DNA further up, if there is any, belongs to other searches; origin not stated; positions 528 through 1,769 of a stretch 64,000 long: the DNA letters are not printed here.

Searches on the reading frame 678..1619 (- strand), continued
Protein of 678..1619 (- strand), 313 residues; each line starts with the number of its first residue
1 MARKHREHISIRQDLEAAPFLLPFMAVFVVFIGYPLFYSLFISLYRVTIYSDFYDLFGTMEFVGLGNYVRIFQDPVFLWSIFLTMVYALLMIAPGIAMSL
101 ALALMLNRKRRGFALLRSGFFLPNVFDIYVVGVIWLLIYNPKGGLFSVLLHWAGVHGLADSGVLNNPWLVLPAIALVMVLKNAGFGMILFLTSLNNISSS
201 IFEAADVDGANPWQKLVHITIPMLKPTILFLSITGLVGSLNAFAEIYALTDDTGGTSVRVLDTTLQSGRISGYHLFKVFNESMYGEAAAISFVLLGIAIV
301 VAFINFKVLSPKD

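Call 32: fold_search(model_id=the predicted structure, library=pdb)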
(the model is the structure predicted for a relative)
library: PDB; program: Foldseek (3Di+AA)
matches with E <= 10: 1323; with E <= 0.001: 48
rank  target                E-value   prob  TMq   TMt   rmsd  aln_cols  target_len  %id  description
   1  8hps_B                2.3e-09  1.00  0.39  0.66   3.5       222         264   27  LpqY-SugABC in state 5 (released 2023-09-06)
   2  8ja7_B                5.2e-09  1.00  0.37  0.61   4.4       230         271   30  Cryo-EM structure of Mycobacterium tuberculosis LpqY-SugABC in complex with trehalose (released 2023-09-27)
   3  8hpm_B                7.4e-09  1.00  0.38  0.62   4.3       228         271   27  LpqY-SugABC in state 2 (released 2023-09-06)
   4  7cae_B                1.9e-08  1.00  0.37  0.60   4.0       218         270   29  Mycobacterium smegmatis LpqY-SugABC complex in the resting state (released 2020-12-02)
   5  7caf_B                2.1e-08  1.00  0.37  0.60   4.8       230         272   28  Mycobacterium smegmatis LpqY-SugABC complex in the pre-translocation state (released 2020-12-02)
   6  4ki0_G                2.3e-08  1.00  0.38  0.61   3.7       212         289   28  Crystal structure of the maltose-binding protein/maltose transporter complex in an outward-facing conformation bound t (released 2013-10-23)
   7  3rlf_G                2.4e-08  1.00  0.39  0.62   3.7       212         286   28  Crystal structure of the maltose-binding protein/maltose transporter complex in an outward-facing conformation bound t (released 2011-08-10)
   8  7cad_B                2.8e-08  1.00  0.40  0.65   3.8       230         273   30  Mycobacterium smegmatis SugABC complex (released 2020-12-02)
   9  3puz_G                5.3e-08  1.00  0.38  0.62   2.8       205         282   27  Crystal Structure of a pre-translocation state MBP-Maltose transporter complex bound to AMP-PNP (released 2011-05-18)
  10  3puv_G                6.9e-08  1.00  0.38  0.61   3.7       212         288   28  Crystal Structure of an outward-facing MBP-Maltose transporter complex bound to ADP-VO4 (released 2011-08-10)
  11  8hpn_B                1.0e-07  1.00  0.38  0.63   4.1       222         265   26  LpqY-SugABC in state 3 (released 2023-09-06)
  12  2r6g_G                1.1e-07  1.00  0.37  0.60   3.7       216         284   27  The Crystal Structure of the E. coli Maltose Transporter (released 2007-11-27)
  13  3puy_G                1.1e-07  1.00  0.38  0.60   3.7       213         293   29  Crystal Structure of an outward-facing MBP-Maltose transporter complex bound to AMP-PNP after crystal soaking of the p (released 2011-05-18)
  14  9nqj_G                1.8e-07  1.00  0.35  0.58   5.2       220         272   28  Cryo-EM structure of a bacterial prototype ATP-binding cassette transporter MalFGK2. (released 2025-09-24)
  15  4tqv_B                3.6e-07  1.00  0.39  0.63   3.5       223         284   22  Crystal structure of a bacterial ABC transporter involved in the import of the acidic polysaccharide alginate (released 2015-07-22)
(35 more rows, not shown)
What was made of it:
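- On MalG/SugB-type (CUT1) ABC importer permease, Pfam BPD_transp_1: Foldseek top hits are SugB and MalG, TMt 0.60-0.66 (call 32).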

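Call 39: find_encoding_contigs(protein=P0110, flank=8000, max_places=3)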
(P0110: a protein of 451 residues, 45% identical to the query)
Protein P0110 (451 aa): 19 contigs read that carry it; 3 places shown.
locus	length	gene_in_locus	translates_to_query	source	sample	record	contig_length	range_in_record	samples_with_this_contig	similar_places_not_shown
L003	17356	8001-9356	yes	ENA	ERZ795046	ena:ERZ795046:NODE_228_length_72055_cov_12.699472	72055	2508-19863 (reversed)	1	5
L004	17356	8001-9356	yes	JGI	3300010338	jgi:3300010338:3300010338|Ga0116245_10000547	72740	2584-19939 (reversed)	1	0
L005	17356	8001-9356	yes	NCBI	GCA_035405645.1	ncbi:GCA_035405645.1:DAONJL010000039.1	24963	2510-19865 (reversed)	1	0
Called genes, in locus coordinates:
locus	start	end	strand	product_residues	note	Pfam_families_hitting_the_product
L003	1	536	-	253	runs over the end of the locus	PF01145:Band_7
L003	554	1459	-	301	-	PF03687:UPF0164 (faint), PF19572:PorV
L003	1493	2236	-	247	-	PF25087:GMPPB_C (faint), PF14602:Hexapep_2 (faint), PF00132:Hexapep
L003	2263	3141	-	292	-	PF10415:FumaraseC_C (faint), PF13690:CheX, PF04509:CheC (weak)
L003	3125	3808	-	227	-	PF04079:SMC_ScpB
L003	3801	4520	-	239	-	PF02616:SMC_ScpA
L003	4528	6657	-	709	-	PF01476:LysM, PF04773:FecR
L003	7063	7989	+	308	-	PF00528:BPD_transp_1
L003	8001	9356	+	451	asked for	PF02922:CBM_48, PF16561:AMPK1_CBM, PF22058:X25_BaPul_like (faint), PF00528:BPD_transp_1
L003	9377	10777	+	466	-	PF01547:SBP_bac_1, PF13416:SBP_bac_8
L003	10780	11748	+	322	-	PF16561:AMPK1_CBM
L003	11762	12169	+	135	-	-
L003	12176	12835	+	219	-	PF01876:RNase_P_p30 (weak), PF02811:PHP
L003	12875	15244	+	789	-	PF13675:PilJ, PF00015:MCPsignal, PF01814:Hemerythrin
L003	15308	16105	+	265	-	PF16561:AMPK1_CBM (faint)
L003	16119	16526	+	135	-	-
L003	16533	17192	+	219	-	PF01876:RNase_P_p30 (weak), PF02811:PHP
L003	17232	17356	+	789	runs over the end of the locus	PF13675:PilJ, PF00015:MCPsignal, PF01814:Hemerythrin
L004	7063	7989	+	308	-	PF00528:BPD_transp_1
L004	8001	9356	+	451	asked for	PF02922:CBM_48, PF16561:AMPK1_CBM, PF22058:X25_BaPul_like (faint), PF00528:BPD_transp_1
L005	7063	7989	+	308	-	PF00528:BPD_transp_1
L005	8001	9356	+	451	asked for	PF02922:CBM_48, PF16561:AMPK1_CBM, PF22058:X25_BaPul_like (faint), PF00528:BPD_transp_1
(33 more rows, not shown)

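Call 40: find_encoding_contigs(protein=P0111, flank=8000, max_places=1)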
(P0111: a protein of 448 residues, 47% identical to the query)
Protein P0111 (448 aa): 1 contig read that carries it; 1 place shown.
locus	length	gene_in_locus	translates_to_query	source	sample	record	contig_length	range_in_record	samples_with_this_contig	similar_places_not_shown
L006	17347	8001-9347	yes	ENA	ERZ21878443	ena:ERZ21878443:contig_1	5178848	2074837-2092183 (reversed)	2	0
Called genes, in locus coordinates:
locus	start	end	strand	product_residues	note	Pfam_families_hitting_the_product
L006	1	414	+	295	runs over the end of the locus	PF00877:NLPC_P60 (weak), PF05708:Peptidase_C92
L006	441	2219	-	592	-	PF13524:Glyco_trans_1_2, PF13181:TPR_8 (faint)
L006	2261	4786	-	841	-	PF05226:CHASE2, PF00990:GGDEF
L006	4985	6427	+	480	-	-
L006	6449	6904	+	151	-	PF00583:Acetyltransf_1, PF13508:Acetyltransf_7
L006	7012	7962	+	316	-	PF00528:BPD_transp_1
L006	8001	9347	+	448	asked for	PF02922:CBM_48 (weak), PF16561:AMPK1_CBM, PF00528:BPD_transp_1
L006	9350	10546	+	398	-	PF00579:tRNA-synt_1b, PF22421:SYY_C-terminal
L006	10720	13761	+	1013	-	-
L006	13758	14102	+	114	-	-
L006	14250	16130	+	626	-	PF01471:PG_binding_1 (faint)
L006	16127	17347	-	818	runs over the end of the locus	PF17764:PriA_3primeBD, PF04851:ResIII, PF00270:DEAD, PF18319:Zn_ribbon_PriA, PF00271:Helicase_C, PF18074:PriA_C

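Call 41: find_encoding_contigs(protein=P0061, flank=8000, max_places=1)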
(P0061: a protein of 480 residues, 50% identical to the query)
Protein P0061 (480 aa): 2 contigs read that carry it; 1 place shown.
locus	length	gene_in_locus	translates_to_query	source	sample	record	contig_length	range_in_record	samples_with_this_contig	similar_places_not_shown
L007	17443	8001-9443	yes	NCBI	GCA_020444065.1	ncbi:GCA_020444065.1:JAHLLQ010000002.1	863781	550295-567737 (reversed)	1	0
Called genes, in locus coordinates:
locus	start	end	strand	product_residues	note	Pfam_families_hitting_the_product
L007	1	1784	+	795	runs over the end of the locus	-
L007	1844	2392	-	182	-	PF04536:TPM_phosphatase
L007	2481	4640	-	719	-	PF03190:Thioredox_DsbH, PF13899:Thioredoxin_7, PF07221:GlcNAc_2-epim (faint)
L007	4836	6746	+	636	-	PF02784:Orn_Arg_deC_N, PF17810:Arg_decarb_HB, PF17944:Arg_decarbox_C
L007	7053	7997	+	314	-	PF00528:BPD_transp_1 (weak)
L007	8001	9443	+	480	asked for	PF02922:CBM_48 (weak), PF16561:AMPK1_CBM (faint), PF00528:BPD_transp_1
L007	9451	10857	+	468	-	PF01547:SBP_bac_1, PF13416:SBP_bac_8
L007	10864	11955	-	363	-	PF01075:Glyco_transf_9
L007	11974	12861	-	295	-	-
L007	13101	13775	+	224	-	PF00702:Hydrolase, PF13419:HAD_2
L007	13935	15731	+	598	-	PF00933:Glyco_hydro_3, PF01915:Glyco_hydro_3_C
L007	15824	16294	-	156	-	PF00160:Pro_isomerase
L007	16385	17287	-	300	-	PF17827:PrmC_N, PF05175:MTS, PF12847:Methyltransf_18 (weak), PF13847:Methyltransf_31 (weak), PF08242:Methyltransf_12 (weak), PF13649:Methyltransf_25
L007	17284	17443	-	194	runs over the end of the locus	PF00293:NUDIX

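Call 42: find_encoding_contigs(protein=P0030, flank=8000, max_places=1)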
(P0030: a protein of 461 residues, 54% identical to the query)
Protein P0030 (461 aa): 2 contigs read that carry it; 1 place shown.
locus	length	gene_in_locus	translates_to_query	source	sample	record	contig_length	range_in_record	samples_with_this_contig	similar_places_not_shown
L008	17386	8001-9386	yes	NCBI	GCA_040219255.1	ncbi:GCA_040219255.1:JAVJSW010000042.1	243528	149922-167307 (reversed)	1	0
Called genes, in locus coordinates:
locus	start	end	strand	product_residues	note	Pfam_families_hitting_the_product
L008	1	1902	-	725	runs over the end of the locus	PF03190:Thioredox_DsbH, PF13899:Thioredoxin_7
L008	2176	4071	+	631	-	PF02784:Orn_Arg_deC_N, PF17810:Arg_decarb_HB, PF17944:Arg_decarbox_C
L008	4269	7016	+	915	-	-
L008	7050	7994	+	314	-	PF00528:BPD_transp_1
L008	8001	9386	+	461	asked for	PF00528:BPD_transp_1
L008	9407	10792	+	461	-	PF01547:SBP_bac_1, PF13416:SBP_bac_8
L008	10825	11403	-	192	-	PF00156:Pribosyltran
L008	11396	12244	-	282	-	PF00215:OMPdecase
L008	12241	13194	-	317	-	PF01180:DHO_dh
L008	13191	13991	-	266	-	PF10418:DHODB_Fe-S_bind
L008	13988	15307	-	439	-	PF01979:Amidohydro_1, PF07969:Amidohydro_3 (faint), PF12890:DHOase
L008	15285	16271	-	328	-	PF02729:OTCace_N, PF00185:OTCace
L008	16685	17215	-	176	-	-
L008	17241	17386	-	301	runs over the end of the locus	PF00781:DAGK_cat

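Call 49: find_related_loci(query=P0001, collection=genome_contigs, flank=6000)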
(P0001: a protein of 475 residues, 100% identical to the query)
Query P0001 (475 aa) in genome_contigs; peptide patterns used: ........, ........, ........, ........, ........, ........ (x = any residue, [..] = any of these).
476 stretches matched a pattern; 442 encode a relative of the query (tblastn E <= 1e-3); the best 80 are kept; 80 distinct loci.
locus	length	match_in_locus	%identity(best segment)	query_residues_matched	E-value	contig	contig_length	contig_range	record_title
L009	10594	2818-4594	58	2-475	2e-156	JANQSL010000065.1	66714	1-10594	MAG: Candidatus Sumerlaeia bacterium isolate IP29b_bin.95 k99_2034229, whole genome shotgun sequence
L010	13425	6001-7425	54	1-475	4e-155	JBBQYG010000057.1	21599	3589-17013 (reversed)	MAG: Candidatus Sumerlaeia bacterium isolate Co_metawrap_2154 Cmw_2154_k141_18166429_length_21599_cov_11.0000, whole gen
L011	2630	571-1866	56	43-475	4e-154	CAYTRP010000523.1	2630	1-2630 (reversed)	MAG TPA_asm: uncultured Candidatus Sumerlaeota bacterium isolate SRP344714_co2_121 genome assembly, contig: NODE_98519_l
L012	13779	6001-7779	54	42-475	9e-144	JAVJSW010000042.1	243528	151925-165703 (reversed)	MAG: Sumerlaeia bacterium isolate G1-WW12-26 k141_22424, whole genome shotgun sequence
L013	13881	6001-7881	50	8-475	3e-143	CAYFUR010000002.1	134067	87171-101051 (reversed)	MAG TPA_asm: uncultured Candidatus Sumerlaeota bacterium isolate ERP107533_co1_201 genome assembly, contig: NODE_16_leng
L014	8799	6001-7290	53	46-475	9e-142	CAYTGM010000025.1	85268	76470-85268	MAG TPA_asm: uncultured Candidatus Sumerlaeota bacterium isolate SRP321284_co1_38 genome assembly, contig: NODE_293_leng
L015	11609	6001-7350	50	46-475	3e-139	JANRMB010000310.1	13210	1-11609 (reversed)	MAG: Candidatus Sumerlaeia bacterium isolate bins.237 k141_2752283, whole genome shotgun sequence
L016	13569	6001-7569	47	8-475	5e-134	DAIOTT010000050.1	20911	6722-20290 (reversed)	MAG TPA_asm: Candidatus Sumerlaeota bacterium isolate CTOTU7337 NODE_2856_length_20911_cov_3.315161, whole genome shotgu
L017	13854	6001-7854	50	24-475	1e-133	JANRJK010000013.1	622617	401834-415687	MAG: Candidatus Sumerlaeia bacterium isolate bins.233 k141_550075, whole genome shotgun sequence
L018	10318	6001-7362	52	29-475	1e-131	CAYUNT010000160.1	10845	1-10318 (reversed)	MAG TPA_asm: uncultured Candidatus Sumerlaeota bacterium isolate SRP167436_co1_195 genome assembly, contig: NODE_10152_l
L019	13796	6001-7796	54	16-475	1e-148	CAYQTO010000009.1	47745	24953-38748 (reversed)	MAG TPA_asm: uncultured Candidatus Sumerlaeota bacterium isolate SRP141376_co5_408 genome assembly, contig: NODE_1641_le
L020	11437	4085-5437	56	24-475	3e-151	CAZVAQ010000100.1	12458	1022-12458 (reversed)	MAG TPA_asm: uncultured Candidatus Sumerlaeota bacterium isolate SRP268622_co1_110 genome assembly, contig: NODE_11819_l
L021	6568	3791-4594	69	199-475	1e-123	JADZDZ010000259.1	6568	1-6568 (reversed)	MAG: Candidatus Sumerlaeota bacterium isolate SJ802 c_000001354285, whole genome shotgun sequence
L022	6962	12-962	61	164-475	6e-121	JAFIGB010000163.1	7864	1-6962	MAG: Candidatus Sumerlaeia bacterium isolate coassembly_bin.29 k141_84088, whole genome shotgun sequence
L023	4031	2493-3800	44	30-475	3e-120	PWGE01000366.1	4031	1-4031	MAG: Candidatus Sumerlaeota bacterium isolate T1Sed10_198m T1-Sed10-C30863, whole genome shotgun sequence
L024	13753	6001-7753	42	16-474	1e-110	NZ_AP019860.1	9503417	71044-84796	Candidatus Uabimicrobium amorphum strain SRT547 chromosome, complete genome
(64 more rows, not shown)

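Call 55: find_encoding_contigs(protein=P0091, flank=6000, max_places=1)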
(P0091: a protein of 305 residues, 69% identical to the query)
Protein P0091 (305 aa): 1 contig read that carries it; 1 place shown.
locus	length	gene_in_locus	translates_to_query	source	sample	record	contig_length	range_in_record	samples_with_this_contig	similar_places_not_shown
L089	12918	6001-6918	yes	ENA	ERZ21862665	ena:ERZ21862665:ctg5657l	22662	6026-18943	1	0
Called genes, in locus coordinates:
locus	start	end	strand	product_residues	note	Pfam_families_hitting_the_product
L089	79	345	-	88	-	-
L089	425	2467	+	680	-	PF02903:Alpha-amylase_N, PF00128:Alpha-amylase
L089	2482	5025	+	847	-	PF00128:Alpha-amylase (weak)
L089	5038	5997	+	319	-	PF00528:BPD_transp_1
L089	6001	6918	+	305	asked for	PF00528:BPD_transp_1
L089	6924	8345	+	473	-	PF01547:SBP_bac_1, PF13416:SBP_bac_8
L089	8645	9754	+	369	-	-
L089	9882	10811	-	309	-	PF01832:Glucosaminidase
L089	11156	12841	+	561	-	PF00128:Alpha-amylase, PF14701:hDGE_amylase (weak), PF02638:GHL10 (faint), PF00128:Alpha-amylase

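Call 56: find_encoding_contigs(protein=P0082, flank=6000, max_places=1)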
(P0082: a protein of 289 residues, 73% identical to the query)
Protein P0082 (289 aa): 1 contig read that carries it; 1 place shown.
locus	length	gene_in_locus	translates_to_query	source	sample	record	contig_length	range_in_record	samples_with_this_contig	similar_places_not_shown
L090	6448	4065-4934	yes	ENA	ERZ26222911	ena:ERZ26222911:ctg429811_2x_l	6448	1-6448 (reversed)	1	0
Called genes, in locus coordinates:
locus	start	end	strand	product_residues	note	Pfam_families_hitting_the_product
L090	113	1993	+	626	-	PF16561:AMPK1_CBM (weak), PF02903:Alpha-amylase_N (weak), PF00128:Alpha-amylase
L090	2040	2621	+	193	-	-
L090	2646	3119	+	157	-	PF00583:Acetyltransf_1, PF13508:Acetyltransf_7 (weak)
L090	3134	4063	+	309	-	PF00528:BPD_transp_1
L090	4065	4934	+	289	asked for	PF00528:BPD_transp_1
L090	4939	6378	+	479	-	PF01547:SBP_bac_1, PF13416:SBP_bac_8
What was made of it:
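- They share the GH13-permease-permease-SBP context (calls 55, 56).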

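Call 57: search_solved_structures(query=L001:10867-12288:+, max_evalue=0.001)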
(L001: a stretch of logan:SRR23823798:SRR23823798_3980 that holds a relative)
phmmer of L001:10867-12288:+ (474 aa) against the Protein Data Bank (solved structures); distinct sequences matched with E-value up to 0.001: 23.
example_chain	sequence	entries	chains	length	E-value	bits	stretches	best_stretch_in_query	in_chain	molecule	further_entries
9xf5_A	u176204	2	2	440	1.4e-18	70.1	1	35-429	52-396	ABC transporter substrate-binding protein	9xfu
7bvt_A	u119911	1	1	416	1.5e-13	53.5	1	39-284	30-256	Hypothetical sugar ABC-transporter sugar binding protein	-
4qrz_A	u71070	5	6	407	1.4e-11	47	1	158-324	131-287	ABC-TYPE SUGAR TRANSPORTER | ABC transporter, substrate binding protein (Sugar)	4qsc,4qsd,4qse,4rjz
5ysb_A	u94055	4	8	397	5.8e-11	45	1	58-429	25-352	Lin1841 protein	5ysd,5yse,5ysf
7c6z_A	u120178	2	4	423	5.9e-11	44.9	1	244-460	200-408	Sugar ABC transporter, periplasmic sugar-binding protein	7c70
7c6f_A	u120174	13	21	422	8.8e-11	44.4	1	244-460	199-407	Sugar ABC transporter, periplasmic sugar-binding protein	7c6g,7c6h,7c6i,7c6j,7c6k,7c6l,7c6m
7c71_A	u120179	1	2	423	1.1e-10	44.1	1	244-460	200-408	Sugar ABC transporter, periplasmic sugar-binding protein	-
7c63_A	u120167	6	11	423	1.1e-10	44.1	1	244-460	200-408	Sugar ABC transporter, periplasmic sugar-binding protein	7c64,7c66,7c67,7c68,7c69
7c6x_A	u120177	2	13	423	3.1e-10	42.6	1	244-460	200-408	Sugar ABC transporter, periplasmic sugar-binding protein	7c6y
3uor_A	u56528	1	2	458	2.2e-08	36.5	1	348-427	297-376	ABC transporter sugar binding protein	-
7x0i_A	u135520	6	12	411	2.7e-08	36.2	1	139-401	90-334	CbpB | CpbB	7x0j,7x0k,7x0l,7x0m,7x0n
8art_A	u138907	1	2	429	7.5e-08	34.7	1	11-460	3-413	Putative secreted maltose-binding protein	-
5ci5_A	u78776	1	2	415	8.7e-08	34.5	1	159-438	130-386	Extracellular solute-binding protein family 1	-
6dtq_A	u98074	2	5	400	1.7e-07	33.5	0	182-268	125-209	maltose-binding protein MalE3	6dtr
5f7v_A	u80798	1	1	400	1.2e-06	30.8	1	27-323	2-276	Lmo0181 protein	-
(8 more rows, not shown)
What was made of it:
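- On MalG/SugB-type (CUT1) ABC importer permease, Pfam BPD_transp_1: PDB matches of the binding protein are weak and mixed (call 57).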
